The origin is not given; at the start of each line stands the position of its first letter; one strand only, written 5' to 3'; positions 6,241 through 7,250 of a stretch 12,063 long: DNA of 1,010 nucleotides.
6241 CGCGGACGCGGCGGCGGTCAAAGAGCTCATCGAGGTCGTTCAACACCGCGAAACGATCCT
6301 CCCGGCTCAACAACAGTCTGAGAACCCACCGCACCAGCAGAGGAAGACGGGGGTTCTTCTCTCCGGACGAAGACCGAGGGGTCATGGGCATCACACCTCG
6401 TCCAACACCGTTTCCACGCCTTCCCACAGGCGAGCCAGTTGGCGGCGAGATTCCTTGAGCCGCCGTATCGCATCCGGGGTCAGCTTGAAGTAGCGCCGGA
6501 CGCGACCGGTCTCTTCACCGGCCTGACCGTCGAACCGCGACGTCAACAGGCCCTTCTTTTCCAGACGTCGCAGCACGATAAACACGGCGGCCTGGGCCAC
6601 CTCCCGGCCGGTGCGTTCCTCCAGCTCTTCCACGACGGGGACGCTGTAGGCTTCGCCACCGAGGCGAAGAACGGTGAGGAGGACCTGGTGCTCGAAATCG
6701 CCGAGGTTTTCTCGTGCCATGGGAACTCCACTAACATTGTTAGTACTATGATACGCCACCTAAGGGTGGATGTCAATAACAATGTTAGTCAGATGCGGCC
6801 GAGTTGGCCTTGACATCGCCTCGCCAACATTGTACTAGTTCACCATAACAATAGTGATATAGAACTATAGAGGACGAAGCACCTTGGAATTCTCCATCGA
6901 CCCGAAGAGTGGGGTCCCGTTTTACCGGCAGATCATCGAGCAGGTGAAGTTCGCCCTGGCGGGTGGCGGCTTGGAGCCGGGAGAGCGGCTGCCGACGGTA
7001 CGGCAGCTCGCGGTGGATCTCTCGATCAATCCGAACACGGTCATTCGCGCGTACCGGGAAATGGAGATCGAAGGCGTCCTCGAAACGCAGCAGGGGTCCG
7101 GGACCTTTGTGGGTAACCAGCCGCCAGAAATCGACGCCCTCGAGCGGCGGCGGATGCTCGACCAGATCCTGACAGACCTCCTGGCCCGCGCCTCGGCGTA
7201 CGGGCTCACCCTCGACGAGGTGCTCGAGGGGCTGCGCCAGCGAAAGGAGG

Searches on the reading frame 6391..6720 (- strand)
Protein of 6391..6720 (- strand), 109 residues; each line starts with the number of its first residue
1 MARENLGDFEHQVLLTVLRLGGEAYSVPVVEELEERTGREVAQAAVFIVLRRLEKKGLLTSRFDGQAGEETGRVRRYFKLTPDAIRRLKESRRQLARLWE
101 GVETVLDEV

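Call 4: search_protein_families(library=pfam, proteins=[window:6391-6720:-])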
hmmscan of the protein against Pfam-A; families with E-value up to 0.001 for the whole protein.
window:6391-6720:- (109 aa): 2 families
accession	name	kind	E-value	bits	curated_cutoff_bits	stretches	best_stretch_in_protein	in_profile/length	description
PF03551.20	PadR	-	9.2e-09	35.6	27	1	14-84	1-69/75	Transcriptional regulator PadR-like family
PF03965.22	Penicillinase_R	-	1.4e-05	25.8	22.6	1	6-67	1-59/115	Penicillinase repressor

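Call 17: find_homologous_proteins(query=window:6391-6720:-)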
Query window:6391-6720:- (109 aa): 701 proteins with E <= 0.001 among 716 candidates; the best 120 are listed.
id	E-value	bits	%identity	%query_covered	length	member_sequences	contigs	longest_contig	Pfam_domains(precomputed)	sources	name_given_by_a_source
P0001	6.4e-60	217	98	99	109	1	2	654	PF03551.21,PF03965.23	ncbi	-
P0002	9.1e-58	210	94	100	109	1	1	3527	PF03551.21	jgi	jgi:predicted transcriptional regulator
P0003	2.4e-57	209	93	99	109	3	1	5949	PF03551.21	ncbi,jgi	jgi:DNA-binding PadR family transcriptional regulator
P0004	3.7e-57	209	92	100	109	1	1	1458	PF03551.21,PF03965.23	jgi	jgi:DNA-binding PadR family transcriptional regulator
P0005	1.3e-56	207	92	100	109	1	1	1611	PF03551.21,PF03965.23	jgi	jgi:predicted transcriptional regulator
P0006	2.4e-56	206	91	100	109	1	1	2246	PF03551.21,PF03965.23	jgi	jgi:predicted transcriptional regulator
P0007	6.4e-56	205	90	100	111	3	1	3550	PF03551.21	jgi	jgi:PadR family transcriptional regulator PadR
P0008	5.7e-55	201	86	100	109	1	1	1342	PF03551.21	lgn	-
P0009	1.0e-54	201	90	100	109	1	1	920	PF03551.21,PF03965.23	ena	-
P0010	6.1e-54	198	87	100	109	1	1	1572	PF03551.21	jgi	jgi:DNA-binding PadR family transcriptional regulator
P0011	9.2e-54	198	88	100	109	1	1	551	PF03551.21,PF03965.23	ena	-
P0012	6.1e-52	192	86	100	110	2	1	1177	PF03551.21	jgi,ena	jgi:PadR family transcriptional regulator PadR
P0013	1.6e-50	187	83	100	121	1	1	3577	PF03551.21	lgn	-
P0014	4.8e-50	186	82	100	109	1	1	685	PF03551.21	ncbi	-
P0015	1.2e-49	184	82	100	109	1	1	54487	PF03551.21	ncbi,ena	-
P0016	1.4e-49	184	84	99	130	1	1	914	PF03551.21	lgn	-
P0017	1.1e-48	181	83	99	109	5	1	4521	PF03551.21,PF03965.23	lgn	-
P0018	1.6e-48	181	82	100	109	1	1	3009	PF03551.21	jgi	-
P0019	3.7e-48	180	83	100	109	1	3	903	PF03551.21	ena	-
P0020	9.1e-48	178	80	100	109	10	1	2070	PF03551.21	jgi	jgi:DNA-binding PadR family transcriptional regulator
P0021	1.8e-47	177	81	99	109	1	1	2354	PF03551.21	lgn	-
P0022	1.8e-47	177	82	99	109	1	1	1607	PF03551.21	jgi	jgi:DNA-binding PadR family transcriptional regulator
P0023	2.8e-47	177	81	99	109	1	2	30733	PF03551.21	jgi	jgi:predicted transcriptional regulator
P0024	4.2e-47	176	83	98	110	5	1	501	PF03551.21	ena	-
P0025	6.8e-47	176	82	100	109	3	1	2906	PF03551.21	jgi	jgi:DNA-binding PadR family transcriptional regulator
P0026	9.0e-47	175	80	99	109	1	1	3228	PF03551.21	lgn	-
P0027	1.0e-46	175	80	99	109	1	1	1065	PF03551.21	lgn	-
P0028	1.4e-46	175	79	99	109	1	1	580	PF03551.21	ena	-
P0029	1.7e-46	174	77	100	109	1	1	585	PF03551.21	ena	-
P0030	1.8e-46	174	79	98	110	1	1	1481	PF03551.21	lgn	-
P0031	2.1e-46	174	80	99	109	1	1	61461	PF03551.21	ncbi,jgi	jgi:DNA-binding PadR family transcriptional regulator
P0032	2.8e-46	174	77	99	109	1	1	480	PF03551.21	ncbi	-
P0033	2.8e-46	174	79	99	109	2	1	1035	PF03551.21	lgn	-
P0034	3.2e-46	173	81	99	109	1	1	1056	PF03551.21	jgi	jgi:DNA-binding PadR family transcriptional regulator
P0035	3.2e-46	173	79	99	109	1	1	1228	PF03551.21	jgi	jgi:PadR family transcriptional regulator PadR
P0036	3.3e-46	173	77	100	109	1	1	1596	PF03551.21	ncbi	-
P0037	4.0e-46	173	77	100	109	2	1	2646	PF03551.21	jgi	-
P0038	4.5e-46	173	81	98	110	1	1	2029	PF03551.21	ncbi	ncbi:MAG TPA: helix-turn-helix transcriptional regulator [Thermoanaerobaculia bacterium]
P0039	5.2e-46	173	77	99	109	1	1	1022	PF03551.21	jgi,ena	-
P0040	5.7e-46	173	77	99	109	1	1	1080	PF03551.21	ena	-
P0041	6.8e-46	172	76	100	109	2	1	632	PF03551.21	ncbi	-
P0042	6.9e-46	172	77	99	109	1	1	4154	PF03551.21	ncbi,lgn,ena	-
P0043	7.2e-46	172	77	99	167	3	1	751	PF03551.21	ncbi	-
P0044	8.7e-46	172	79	99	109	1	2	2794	PF03551.21,PF03965.23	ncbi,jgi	jgi:DNA-binding PadR family transcriptional regulator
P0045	9.1e-46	172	78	99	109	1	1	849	PF03551.21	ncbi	-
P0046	9.7e-46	172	75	100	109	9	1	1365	PF03551.21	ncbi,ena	-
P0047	1.0e-45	172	77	98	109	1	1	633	PF03551.21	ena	-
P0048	1.2e-45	172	76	100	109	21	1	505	PF03551.21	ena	-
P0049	1.3e-45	172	75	100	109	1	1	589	PF03551.21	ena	-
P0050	1.7e-45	171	77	99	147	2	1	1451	PF03551.21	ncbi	-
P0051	1.8e-45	171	76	99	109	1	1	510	PF03551.21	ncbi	-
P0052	3.2e-45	170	77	99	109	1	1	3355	PF03551.21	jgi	jgi:DNA-binding PadR family transcriptional regulator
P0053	3.7e-45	170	75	100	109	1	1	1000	PF03551.21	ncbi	-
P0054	3.7e-45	170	79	99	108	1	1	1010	PF03551.21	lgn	-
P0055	4.1e-45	170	79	98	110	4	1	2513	PF03551.21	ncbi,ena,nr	ncbi:MAG TPA: helix-turn-helix transcriptional regulator [Thermoanaerobaculia bacterium]|nr:helix-tu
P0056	4.2e-45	170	73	99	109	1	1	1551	PF03551.21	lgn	-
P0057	4.8e-45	170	76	99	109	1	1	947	PF03551.21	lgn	-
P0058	5.5e-45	169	75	100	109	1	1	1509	PF03551.21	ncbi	-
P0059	5.9e-45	169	78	98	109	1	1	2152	PF03551.21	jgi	jgi:predicted transcriptional regulator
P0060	6.8e-45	169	79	99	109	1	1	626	PF03551.21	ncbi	-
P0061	7.6e-45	169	75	99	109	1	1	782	PF03551.21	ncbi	-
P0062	7.7e-45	169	74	100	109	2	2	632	PF03551.21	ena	-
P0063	8.1e-45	169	76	99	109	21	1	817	PF03551.21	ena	-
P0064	9.4e-45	169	75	100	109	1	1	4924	PF03551.21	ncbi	-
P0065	9.8e-45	169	81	99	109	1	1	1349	PF03551.21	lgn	-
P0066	1.0e-44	169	75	98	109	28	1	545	PF03551.21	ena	-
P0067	1.1e-44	169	74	99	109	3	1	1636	PF03551.21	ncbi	-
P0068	1.1e-44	168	78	99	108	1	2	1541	PF03551.21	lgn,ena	-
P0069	1.3e-44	168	77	98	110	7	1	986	PF03551.21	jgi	jgi:DNA-binding PadR family transcriptional regulator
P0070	1.4e-44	168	76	99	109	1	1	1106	PF03551.21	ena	-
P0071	1.4e-44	168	74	100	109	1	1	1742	PF03551.21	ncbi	-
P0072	1.4e-44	168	78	99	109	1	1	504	PF03551.21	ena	-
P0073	1.4e-44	168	77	98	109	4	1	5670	PF03551.21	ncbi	-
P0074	1.5e-44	168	78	99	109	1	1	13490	PF03551.21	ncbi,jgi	jgi:DNA-binding PadR family transcriptional regulator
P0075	1.5e-44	168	78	99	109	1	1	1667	PF03551.21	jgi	jgi:DNA-binding PadR family transcriptional regulator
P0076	1.7e-44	168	78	96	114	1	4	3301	PF03551.21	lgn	-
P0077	1.7e-44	168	75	99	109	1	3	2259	PF03551.21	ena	-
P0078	1.8e-44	168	75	99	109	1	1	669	PF03551.21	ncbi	-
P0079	2.0e-44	168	76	100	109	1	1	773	PF03551.21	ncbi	-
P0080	2.3e-44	167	76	99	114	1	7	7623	PF03551.21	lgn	-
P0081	2.5e-44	167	78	99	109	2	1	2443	PF03551.21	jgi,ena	-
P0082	2.6e-44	167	74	100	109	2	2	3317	PF03551.21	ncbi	ncbi:MAG: helix-turn-helix transcriptional regulator [Dehalococcoidia bacterium]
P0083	2.9e-44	167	75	99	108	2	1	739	PF03551.21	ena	-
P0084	2.9e-44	167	78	98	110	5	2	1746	PF03551.21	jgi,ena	-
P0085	3.0e-44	167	81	99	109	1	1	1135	PF03551.21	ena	-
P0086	3.0e-44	167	76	97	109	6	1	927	PF03551.21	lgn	-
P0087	3.5e-44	167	74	100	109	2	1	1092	PF03551.21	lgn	-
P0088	3.5e-44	167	79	99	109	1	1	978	PF03551.21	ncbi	-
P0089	3.6e-44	167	77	99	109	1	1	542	PF03551.21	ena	-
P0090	3.8e-44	167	78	99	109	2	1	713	PF03551.21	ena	-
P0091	4.4e-44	167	74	100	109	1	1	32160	PF03551.21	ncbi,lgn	-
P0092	4.5e-44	167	76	98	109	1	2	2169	PF03551.21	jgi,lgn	jgi:DNA-binding PadR family transcriptional regulator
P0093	4.9e-44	166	75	100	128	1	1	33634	PF03551.21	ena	-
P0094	5.0e-44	166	76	99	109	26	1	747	PF03551.21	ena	-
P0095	5.2e-44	166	73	98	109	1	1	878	PF03551.21,PF03965.23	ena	-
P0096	5.8e-44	166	75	97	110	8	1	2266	PF03551.21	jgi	jgi:DNA-binding PadR family transcriptional regulator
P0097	6.1e-44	166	77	99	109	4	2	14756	PF03551.21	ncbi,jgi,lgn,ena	-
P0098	6.3e-44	166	76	98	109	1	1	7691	PF03551.21,PF03965.23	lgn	-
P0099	8.2e-44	166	75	100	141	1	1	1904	PF03551.21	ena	-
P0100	8.7e-44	166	72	100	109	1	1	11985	PF03551.21,PF03965.23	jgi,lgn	jgi:PadR family transcriptional regulator PadR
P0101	8.9e-44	166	74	100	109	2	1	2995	PF03551.21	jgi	-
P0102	8.9e-44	166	76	99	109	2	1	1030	PF03551.21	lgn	-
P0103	9.2e-44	166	76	98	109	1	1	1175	PF03551.21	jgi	jgi:DNA-binding PadR family transcriptional regulator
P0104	9.9e-44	165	75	99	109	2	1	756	PF03551.21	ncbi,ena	-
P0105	1.1e-43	165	76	99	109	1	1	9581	PF03551.21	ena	-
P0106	1.1e-43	165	76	99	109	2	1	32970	PF03551.21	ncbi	-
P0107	1.1e-43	165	77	99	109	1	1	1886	PF03551.21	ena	-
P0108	1.3e-43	165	79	97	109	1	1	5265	PF03551.21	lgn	-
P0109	1.4e-43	165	76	99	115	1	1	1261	PF03551.21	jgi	jgi:DNA-binding PadR family transcriptional regulator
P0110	1.4e-43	165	77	99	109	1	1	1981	PF03551.21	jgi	-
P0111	1.4e-43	165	77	99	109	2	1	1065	PF03551.21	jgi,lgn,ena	-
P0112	1.6e-43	165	74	100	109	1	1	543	PF03551.21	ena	-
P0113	1.6e-43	165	76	99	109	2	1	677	PF03551.21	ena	-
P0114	1.9e-43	164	76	99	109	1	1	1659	PF03551.21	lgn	-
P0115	2.0e-43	164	75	99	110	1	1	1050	PF03551.21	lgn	-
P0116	2.1e-43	164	75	100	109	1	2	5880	PF03551.21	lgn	-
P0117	2.2e-43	164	77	98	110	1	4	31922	PF03551.21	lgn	-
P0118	2.3e-43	164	73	99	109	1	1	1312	PF03551.21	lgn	-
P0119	2.3e-43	164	77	97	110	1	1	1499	PF03551.21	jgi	jgi:DNA-binding PadR family transcriptional regulator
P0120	2.4e-43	164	74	99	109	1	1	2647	PF03551.21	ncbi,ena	-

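Call 18: find_related_loci(query=window:6391-6720:-, collection=metagenome_contigs, flank=4000)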
Query window:6391-6720:- (109 aa) in metagenome_contigs; peptide patterns used: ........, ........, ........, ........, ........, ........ (x = any residue, [..] = any of these).
600 stretches matched a pattern (row limit reached: there are more); 15 encode a relative of the query (tblastn E <= 1e-3); 15 distinct loci.
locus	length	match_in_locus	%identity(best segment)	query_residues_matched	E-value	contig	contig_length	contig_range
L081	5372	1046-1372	83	1-109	8e-56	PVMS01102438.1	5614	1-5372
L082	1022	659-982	77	1-108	5e-55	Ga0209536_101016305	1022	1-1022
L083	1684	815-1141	76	1-109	2e-52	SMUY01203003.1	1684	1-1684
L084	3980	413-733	78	1-107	9e-51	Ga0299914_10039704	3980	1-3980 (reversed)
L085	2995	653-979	74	1-109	5e-50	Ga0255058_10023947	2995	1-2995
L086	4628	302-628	71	1-109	1e-48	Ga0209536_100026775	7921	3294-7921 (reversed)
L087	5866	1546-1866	73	1-107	7e-48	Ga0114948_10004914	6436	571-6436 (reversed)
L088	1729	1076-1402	67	1-109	2e-44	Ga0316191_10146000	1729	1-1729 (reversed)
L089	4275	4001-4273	77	1-91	5e-43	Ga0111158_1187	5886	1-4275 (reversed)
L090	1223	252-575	76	1-108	5e-44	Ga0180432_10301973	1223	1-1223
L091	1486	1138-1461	60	1-108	6e-38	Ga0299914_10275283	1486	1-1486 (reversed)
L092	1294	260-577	61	1-107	4e-36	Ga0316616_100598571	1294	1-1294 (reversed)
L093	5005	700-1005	61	5-107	4e-34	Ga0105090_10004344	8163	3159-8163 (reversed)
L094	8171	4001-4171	84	25-81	3e-26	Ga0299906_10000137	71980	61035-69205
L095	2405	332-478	82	1-49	3e-23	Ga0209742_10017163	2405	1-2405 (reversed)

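Call 21: find_encoding_contigs(protein=P0003, flank=5000, max_places=3)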
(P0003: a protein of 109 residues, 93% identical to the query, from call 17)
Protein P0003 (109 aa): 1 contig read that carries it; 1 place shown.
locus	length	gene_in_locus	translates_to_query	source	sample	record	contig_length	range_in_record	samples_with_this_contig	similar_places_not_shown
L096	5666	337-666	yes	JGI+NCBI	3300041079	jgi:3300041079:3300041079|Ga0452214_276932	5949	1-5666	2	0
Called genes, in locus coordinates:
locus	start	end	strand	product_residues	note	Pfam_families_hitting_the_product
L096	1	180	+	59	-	?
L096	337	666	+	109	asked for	PF03551:PadR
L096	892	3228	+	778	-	PF12704:MacB_PCD, PF02687:FtsX, PF12704:MacB_PCD, PF02687:FtsX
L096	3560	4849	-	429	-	-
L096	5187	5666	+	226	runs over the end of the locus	PF00072:Response_reg, PF00486:Trans_reg_C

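Call 22: find_encoding_contigs(protein=P0015, flank=5000, max_places=3)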
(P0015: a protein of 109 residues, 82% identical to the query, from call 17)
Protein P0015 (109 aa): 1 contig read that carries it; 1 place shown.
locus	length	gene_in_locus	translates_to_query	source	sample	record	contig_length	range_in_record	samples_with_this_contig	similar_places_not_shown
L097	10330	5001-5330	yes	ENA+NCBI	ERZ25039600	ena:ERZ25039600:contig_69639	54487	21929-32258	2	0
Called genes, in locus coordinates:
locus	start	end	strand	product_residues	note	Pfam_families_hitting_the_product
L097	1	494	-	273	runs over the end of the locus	PF12849:PBP_like_2, PF13531:SBP_bac_11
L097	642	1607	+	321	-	PF00291:PALP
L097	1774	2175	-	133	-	-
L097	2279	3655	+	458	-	PF19313:DUF5916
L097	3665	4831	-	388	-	PF04015:DUF362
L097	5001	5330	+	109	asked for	PF03551:PadR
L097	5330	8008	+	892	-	PF12704:MacB_PCD, PF02687:FtsX, PF12704:MacB_PCD, PF02687:FtsX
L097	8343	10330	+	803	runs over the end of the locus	PF12704:MacB_PCD, PF02687:FtsX, PF12704:MacB_PCD, PF02687:FtsX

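Call 23: find_encoding_contigs(protein=P0031, flank=5000, max_places=3)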
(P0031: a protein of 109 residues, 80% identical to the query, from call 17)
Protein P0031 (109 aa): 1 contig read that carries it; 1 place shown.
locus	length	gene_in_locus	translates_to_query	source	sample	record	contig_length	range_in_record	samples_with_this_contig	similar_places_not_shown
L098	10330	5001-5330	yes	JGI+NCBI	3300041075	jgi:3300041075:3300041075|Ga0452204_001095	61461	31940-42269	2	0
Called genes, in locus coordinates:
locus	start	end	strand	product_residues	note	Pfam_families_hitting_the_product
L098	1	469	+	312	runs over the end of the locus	-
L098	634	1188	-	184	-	-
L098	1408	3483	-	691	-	PF02129:Peptidase_S15, PF08530:PepX_C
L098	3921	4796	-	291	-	PF00753:Lactamase_B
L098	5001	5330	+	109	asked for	PF03551:PadR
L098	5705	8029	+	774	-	PF12704:MacB_PCD, PF02687:FtsX, PF12704:MacB_PCD, PF02687:FtsX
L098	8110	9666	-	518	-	PF07969:Amidohydro_3, PF01979:Amidohydro_1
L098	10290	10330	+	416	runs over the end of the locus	PF00266:Aminotran_5, PF01041:DegT_DnrJ_EryC1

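Call 27: search_protein_families(library=ncbifam, proteins=[window:6391-6720:-])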
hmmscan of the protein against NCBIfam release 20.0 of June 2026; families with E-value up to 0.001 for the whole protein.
window:6391-6720:- (109 aa): 2 families
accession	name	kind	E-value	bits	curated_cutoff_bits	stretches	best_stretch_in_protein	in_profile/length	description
NF053635.1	TransRegRv3488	equivalog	2.3e-07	31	140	1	26-99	24-92/98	Rv3488 family transcriptional regulator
TIGR03433.1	padR_acidobact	paralog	2.6e-07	30.7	101.8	1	29-107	23-100/101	PadR family transcriptional regulator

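Call 41: search_solved_structures(query=window:6391-6720:-, max_evalue=0.01)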
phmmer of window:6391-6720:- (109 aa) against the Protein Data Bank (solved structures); distinct sequences matched with E-value up to 0.01: 30.
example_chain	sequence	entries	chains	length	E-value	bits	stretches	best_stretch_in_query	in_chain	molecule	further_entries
8qdh_A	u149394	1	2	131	2.5e-06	30.9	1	4-107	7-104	Transcriptional regulator, PadR-like family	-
9h9y_A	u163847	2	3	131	4.3e-06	30.1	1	9-107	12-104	Transcriptional regulator, PadR-like family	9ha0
4ejo_A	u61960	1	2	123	7.6e-06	29.3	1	13-106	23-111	Transcriptional regulator, PadR-like family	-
6i8n_A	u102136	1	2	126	1e-05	28.9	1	9-102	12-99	Transcriptional regulator, PadR-like family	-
3f8b_A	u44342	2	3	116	1.1e-05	28.9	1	10-103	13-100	Transcriptional regulator, PadR-like family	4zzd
7qz7_A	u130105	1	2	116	1.1e-05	28.8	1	10-90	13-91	Transcriptional regulator, PadR-like family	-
9g51_A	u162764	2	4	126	1.1e-05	28.8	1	9-102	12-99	Transcriptional regulator, PadR-like family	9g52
9h9w_A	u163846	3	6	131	1.1e-05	28.8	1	9-102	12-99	Transcriptional regulator, PadR-like family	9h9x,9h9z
7qz5_A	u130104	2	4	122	1.2e-05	28.6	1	10-102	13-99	Transcriptional regulator, PadR-like family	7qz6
9gkr_A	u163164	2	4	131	1.2e-05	28.6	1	10-91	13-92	Transcriptional regulator, PadR-like family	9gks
7qz8_A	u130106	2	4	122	1.3e-05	28.6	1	10-90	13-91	Transcriptional regulator, PadR-like family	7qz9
3f8c_A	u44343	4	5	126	1.3e-05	28.5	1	10-102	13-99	Transcriptional regulator, PadR-like family | Transcriptional regulator PadR family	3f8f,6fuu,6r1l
8qdf_A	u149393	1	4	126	2.1e-05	27.9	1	10-86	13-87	Transcriptional regulator, PadR-like family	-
5dym_A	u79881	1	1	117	5.3e-05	26.6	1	15-93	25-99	PadR-family transcriptional regulator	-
7xup_A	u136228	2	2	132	8.2e-05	26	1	11-103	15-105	Transcriptional regulator, PadR-like family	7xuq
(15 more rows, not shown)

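Call 47: search_protein_families(library=padloc, proteins=[window:6391-6720:-], max_evalue=0.01)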
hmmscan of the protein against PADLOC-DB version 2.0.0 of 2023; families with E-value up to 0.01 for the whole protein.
window:6391-6720:- (109 aa): 1 family
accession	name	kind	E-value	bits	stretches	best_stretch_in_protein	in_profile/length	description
PDLC01720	Csa3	-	0.00076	18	1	40-103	56-114/118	Csa3_1_CAS-I-II-III-IV-V-VI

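Call 52: search_solved_structures(query=window:6391-6720:-, max_evalue=0.00002, show_alignments=5)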
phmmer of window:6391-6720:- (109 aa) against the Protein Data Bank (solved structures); distinct sequences matched with E-value up to 0.00002: 12.
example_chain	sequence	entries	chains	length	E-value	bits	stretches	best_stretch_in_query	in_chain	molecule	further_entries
8qdh_A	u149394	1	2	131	2.5e-06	30.9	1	4-107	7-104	Transcriptional regulator, PadR-like family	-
9h9y_A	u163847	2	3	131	4.3e-06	30.1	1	9-107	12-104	Transcriptional regulator, PadR-like family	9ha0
4ejo_A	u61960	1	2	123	7.6e-06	29.3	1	13-106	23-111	Transcriptional regulator, PadR-like family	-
6i8n_A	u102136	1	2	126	1e-05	28.9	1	9-102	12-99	Transcriptional regulator, PadR-like family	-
3f8b_A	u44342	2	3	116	1.1e-05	28.9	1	10-103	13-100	Transcriptional regulator, PadR-like family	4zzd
7qz7_A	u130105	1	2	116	1.1e-05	28.8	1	10-90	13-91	Transcriptional regulator, PadR-like family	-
9g51_A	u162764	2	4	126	1.1e-05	28.8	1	9-102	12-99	Transcriptional regulator, PadR-like family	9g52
9h9w_A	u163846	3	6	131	1.1e-05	28.8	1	9-102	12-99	Transcriptional regulator, PadR-like family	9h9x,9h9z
7qz5_A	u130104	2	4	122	1.2e-05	28.6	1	10-102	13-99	Transcriptional regulator, PadR-like family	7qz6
9gkr_A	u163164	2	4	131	1.2e-05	28.6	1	10-91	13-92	Transcriptional regulator, PadR-like family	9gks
7qz8_A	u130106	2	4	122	1.3e-05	28.6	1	10-90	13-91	Transcriptional regulator, PadR-like family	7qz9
3f8c_A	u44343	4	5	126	1.3e-05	28.5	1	10-102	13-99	Transcriptional regulator, PadR-like family | Transcriptional regulator PadR family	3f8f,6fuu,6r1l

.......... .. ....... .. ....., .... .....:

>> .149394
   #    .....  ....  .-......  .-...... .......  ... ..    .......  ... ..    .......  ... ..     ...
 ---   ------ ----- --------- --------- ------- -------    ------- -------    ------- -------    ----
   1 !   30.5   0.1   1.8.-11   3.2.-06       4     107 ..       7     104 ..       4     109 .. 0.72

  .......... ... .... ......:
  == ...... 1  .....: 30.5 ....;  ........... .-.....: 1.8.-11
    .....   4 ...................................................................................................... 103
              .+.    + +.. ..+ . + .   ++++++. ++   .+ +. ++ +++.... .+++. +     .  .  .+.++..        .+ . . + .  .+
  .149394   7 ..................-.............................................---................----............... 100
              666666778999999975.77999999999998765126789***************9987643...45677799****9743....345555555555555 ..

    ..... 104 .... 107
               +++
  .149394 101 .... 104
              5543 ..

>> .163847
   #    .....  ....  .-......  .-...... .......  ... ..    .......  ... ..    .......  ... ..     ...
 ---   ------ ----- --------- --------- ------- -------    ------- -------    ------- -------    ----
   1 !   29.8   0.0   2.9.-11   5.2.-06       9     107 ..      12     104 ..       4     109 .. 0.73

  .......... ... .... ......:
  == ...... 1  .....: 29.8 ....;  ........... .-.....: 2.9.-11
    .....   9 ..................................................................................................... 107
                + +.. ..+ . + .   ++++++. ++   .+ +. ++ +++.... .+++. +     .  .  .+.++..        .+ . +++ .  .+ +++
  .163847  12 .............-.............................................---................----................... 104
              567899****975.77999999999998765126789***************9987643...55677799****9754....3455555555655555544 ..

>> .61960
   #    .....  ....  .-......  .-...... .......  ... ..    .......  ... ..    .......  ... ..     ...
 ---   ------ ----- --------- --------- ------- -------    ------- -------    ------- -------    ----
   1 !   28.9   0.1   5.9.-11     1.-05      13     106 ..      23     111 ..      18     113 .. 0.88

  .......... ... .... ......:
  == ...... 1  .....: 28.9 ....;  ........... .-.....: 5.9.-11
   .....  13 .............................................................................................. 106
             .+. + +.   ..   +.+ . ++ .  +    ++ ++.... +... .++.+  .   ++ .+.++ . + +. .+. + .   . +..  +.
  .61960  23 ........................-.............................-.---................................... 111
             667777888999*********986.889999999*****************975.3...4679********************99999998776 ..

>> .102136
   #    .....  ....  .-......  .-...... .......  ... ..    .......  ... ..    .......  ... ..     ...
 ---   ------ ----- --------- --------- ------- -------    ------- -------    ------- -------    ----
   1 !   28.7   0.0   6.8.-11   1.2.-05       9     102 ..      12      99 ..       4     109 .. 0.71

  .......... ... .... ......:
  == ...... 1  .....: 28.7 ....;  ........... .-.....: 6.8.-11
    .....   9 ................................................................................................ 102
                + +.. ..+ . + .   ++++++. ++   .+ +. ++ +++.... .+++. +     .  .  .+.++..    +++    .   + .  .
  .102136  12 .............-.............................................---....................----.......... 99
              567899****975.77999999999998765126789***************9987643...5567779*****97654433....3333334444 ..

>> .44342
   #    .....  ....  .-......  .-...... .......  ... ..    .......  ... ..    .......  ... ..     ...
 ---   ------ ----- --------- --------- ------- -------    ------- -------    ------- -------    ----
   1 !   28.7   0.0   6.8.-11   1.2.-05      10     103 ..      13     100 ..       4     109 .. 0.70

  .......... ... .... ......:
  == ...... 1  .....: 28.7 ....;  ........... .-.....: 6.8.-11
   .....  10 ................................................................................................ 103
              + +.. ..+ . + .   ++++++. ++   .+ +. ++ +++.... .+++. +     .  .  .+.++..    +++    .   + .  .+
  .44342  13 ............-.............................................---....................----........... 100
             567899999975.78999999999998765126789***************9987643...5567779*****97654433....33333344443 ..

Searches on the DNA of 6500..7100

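Call 36: search_rna_families(source=window, start=6500, end=7100, threshold=evalue, max_evalue=1)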
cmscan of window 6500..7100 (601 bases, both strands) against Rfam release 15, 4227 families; matches with E-value up to 1: 0.
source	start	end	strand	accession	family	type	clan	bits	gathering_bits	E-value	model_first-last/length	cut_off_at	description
